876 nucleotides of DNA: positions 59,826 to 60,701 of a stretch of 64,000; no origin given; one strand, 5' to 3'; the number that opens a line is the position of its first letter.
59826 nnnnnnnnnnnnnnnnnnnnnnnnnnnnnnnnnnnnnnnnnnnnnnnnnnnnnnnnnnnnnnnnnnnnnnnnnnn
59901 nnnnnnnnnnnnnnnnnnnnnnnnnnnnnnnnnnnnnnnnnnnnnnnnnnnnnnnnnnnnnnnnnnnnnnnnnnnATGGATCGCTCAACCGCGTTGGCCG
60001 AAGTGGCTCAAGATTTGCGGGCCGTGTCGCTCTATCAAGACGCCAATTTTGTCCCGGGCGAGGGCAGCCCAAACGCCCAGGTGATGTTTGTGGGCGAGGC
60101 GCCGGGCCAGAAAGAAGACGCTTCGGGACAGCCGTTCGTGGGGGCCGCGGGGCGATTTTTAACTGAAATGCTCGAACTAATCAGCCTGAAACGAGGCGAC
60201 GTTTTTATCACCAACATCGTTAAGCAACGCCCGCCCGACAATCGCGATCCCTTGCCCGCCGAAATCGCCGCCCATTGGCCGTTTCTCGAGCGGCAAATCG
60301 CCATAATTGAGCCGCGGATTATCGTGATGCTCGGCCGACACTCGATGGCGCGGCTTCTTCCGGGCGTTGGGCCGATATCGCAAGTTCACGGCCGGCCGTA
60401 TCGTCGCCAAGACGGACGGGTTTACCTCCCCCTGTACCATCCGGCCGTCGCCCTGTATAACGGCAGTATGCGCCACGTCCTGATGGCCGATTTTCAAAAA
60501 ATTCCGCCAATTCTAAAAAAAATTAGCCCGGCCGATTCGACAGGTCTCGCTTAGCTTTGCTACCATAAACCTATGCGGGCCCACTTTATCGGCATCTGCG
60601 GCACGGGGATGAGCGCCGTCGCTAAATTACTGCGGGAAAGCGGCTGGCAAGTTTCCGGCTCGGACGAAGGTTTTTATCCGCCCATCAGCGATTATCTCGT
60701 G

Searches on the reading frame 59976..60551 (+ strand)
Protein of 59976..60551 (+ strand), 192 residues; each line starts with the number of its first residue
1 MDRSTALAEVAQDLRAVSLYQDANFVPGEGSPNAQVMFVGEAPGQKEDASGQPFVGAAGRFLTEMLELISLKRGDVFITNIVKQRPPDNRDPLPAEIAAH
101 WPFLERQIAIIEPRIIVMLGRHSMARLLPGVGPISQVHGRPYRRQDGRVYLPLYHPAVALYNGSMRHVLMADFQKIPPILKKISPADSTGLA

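Call 4: search_protein_families(library=pfam, proteins=[window:59976-60551:+], max_evalue=1)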
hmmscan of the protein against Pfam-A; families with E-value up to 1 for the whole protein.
window:59976-60551:+ (192 aa): 1 family
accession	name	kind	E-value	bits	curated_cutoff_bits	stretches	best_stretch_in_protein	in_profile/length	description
PF03167.25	UDG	-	4.1e-35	121.3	24.3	1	27-165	1-127/141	Uracil DNA glycosylase superfamily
